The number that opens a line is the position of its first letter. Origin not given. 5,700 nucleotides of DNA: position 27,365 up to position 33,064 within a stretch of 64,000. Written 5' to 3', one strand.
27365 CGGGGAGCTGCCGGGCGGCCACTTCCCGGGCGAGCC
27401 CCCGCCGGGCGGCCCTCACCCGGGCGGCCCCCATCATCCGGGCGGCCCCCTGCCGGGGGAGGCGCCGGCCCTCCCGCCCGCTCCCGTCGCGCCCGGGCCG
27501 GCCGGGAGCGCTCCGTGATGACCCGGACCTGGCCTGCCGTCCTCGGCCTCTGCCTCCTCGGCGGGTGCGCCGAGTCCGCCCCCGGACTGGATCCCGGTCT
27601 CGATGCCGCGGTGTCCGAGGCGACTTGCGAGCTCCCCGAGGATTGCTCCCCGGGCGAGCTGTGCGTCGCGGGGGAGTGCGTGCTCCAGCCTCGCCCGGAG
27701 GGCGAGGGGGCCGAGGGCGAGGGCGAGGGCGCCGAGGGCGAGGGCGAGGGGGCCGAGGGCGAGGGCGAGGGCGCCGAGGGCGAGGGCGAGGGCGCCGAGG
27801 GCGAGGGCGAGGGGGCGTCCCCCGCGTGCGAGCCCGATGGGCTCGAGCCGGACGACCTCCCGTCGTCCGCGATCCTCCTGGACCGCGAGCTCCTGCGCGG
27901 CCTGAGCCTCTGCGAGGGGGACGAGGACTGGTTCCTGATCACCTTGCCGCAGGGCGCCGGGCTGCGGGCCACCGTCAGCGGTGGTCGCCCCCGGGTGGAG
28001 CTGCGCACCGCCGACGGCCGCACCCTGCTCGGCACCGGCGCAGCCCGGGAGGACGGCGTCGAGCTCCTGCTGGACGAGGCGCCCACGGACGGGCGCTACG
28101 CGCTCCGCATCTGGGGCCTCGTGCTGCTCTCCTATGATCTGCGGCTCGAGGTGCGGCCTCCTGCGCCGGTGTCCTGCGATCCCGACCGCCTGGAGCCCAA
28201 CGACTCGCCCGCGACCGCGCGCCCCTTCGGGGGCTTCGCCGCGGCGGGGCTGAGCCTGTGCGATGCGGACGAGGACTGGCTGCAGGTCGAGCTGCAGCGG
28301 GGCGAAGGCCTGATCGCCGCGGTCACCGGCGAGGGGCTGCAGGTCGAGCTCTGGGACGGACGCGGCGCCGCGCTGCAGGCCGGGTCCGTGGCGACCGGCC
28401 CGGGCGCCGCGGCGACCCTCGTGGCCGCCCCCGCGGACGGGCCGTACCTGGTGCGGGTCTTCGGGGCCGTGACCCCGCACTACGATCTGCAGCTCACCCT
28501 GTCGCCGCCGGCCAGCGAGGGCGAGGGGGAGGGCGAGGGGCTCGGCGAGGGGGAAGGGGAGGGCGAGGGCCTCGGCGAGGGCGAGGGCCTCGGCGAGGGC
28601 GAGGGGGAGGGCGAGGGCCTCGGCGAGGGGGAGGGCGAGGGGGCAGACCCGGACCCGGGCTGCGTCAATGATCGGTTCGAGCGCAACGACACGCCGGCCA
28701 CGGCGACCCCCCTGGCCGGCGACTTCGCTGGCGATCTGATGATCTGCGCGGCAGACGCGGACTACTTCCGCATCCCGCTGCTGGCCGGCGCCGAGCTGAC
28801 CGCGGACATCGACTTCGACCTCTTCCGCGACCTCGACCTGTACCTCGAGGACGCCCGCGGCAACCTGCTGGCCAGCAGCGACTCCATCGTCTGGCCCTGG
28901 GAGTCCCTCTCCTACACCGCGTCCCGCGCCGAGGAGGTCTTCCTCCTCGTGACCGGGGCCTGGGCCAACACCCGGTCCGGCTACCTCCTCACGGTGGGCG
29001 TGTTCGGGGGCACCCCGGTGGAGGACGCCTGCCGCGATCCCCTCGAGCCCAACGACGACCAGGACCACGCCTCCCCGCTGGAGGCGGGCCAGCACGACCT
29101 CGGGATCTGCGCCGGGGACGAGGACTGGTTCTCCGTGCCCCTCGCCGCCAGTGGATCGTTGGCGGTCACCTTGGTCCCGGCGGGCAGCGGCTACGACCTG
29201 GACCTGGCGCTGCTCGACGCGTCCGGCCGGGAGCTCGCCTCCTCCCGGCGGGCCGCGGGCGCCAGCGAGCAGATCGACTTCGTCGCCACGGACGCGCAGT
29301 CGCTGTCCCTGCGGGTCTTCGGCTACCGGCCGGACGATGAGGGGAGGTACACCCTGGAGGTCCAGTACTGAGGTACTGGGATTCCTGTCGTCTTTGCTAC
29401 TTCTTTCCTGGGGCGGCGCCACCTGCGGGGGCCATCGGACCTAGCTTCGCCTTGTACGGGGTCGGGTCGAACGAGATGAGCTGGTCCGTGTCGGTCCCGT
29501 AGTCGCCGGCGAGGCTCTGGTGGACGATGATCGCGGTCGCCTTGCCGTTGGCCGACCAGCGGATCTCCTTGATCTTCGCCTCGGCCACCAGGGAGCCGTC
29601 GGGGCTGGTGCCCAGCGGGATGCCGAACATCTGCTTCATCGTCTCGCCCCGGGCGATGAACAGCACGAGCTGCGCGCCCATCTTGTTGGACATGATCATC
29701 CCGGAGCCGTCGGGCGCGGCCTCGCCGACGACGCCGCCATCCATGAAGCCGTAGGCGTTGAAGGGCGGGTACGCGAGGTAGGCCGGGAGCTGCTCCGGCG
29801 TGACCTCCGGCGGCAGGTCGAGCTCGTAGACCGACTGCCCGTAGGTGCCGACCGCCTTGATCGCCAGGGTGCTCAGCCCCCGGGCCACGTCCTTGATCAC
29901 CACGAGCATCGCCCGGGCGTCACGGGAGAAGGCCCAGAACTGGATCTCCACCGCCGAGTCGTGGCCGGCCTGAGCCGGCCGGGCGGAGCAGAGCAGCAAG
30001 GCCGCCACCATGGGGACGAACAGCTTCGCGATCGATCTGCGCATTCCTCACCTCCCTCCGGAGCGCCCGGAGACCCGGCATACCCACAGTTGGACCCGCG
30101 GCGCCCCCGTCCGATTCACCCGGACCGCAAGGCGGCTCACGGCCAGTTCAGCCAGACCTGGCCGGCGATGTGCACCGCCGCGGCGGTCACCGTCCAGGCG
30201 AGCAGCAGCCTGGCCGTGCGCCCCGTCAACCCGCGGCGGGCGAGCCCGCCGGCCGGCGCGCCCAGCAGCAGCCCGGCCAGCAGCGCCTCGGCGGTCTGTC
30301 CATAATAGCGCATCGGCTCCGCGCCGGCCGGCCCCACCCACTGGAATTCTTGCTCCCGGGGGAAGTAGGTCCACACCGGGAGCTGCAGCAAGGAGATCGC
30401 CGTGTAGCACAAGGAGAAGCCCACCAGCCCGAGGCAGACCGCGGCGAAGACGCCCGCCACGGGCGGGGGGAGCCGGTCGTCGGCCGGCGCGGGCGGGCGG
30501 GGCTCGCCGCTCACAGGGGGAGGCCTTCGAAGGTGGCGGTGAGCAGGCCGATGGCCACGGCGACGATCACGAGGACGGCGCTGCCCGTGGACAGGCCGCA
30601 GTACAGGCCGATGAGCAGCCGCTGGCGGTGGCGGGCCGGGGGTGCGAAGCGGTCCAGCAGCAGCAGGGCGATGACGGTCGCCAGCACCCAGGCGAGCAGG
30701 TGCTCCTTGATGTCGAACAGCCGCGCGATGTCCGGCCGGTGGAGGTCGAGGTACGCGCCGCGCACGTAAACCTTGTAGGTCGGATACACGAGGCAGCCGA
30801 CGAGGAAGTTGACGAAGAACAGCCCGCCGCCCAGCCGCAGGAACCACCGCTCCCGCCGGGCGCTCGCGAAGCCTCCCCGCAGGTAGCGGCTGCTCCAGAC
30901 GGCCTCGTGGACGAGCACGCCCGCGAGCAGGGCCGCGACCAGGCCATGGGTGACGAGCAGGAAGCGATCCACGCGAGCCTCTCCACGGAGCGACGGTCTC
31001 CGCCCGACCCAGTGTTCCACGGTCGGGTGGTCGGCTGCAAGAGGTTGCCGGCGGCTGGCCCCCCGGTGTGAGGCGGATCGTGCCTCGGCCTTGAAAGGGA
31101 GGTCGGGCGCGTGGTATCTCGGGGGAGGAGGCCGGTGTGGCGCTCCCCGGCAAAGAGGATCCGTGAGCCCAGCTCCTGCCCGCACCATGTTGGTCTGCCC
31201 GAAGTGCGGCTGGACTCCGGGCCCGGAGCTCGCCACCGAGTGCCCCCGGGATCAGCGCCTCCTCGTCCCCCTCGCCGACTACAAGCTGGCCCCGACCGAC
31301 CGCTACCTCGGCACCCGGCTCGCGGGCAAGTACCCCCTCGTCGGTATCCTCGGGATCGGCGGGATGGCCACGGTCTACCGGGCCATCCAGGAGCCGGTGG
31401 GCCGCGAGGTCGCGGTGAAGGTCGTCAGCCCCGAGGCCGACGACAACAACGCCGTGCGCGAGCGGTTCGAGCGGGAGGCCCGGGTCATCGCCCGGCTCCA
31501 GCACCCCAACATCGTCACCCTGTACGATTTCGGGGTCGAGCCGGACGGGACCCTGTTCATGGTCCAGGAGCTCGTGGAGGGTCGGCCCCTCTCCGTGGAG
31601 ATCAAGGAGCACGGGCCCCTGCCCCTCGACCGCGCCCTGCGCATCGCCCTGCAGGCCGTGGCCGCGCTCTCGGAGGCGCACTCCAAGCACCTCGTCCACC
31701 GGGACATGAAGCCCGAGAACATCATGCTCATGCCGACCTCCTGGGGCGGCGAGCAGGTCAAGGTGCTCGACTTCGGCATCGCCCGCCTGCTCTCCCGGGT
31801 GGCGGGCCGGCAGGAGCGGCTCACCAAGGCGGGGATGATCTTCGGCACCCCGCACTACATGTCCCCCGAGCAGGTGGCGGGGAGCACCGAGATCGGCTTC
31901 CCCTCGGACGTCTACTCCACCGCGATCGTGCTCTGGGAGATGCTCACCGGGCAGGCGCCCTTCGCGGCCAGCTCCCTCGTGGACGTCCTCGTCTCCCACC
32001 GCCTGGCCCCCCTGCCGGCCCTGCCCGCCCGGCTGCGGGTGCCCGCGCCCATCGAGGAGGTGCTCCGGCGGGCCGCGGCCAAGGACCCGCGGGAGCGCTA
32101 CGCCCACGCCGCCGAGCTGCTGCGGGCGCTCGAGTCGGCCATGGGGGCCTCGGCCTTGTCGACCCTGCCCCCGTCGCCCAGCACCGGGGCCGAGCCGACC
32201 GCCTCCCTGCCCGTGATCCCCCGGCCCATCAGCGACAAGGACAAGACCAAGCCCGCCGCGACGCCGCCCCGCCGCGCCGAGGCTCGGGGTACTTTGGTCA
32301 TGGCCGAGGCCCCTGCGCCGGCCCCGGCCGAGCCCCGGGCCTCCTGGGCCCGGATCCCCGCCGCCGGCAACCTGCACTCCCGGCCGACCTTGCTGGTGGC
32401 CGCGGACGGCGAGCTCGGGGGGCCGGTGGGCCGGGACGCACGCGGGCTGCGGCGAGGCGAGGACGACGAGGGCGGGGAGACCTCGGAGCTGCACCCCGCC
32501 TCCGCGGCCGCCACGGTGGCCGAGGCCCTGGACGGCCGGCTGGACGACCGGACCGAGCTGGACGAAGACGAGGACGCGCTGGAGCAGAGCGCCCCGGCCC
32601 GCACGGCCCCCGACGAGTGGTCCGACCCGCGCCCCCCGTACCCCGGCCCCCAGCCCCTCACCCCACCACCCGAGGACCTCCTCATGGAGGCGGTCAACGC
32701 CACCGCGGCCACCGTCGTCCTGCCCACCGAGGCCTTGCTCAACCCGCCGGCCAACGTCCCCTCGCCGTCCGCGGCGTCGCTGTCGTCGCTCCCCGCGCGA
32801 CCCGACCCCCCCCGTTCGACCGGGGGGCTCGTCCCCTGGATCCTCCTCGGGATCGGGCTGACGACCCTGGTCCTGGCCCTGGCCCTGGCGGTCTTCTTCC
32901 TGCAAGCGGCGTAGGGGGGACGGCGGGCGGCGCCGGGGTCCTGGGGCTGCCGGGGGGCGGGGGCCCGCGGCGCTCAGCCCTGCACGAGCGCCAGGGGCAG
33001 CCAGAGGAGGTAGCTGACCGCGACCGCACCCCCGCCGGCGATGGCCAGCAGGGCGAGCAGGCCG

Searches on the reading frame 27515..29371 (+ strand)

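Call 88: search_protein_families(library=pfam, proteins=[window:27515-29371:+], max_evalue=0.0001)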
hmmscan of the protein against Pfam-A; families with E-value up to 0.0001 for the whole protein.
window:27515-29371:+ (618 aa): 2 families
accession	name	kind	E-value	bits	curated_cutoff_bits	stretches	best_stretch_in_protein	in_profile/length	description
PF04151.21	PPC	-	2.9e-13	50.9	25.9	1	535-602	1-69/70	Bacterial pre-peptidase C-terminal domain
PF22807.2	TrAA12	-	9.1e-06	24.7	30.9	1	334-379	385-430/463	TrAA12-like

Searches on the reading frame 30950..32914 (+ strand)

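Call 88: search_protein_families(library=pfam, proteins=[window:30950-32914:+], max_evalue=0.0001)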
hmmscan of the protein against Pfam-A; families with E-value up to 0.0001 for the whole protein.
window:30950-32914:+ (654 aa): 2 families
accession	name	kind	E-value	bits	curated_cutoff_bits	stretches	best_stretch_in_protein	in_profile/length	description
PF00069.31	Pkinase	-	1.9e-46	159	31.7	1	131-385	4-253/263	Protein kinase domain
PF07714.23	PK_Tyr_Ser-Thr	-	1.4e-31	110.2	23.1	1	134-384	7-249/258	Protein tyrosine and serine/threonine kinase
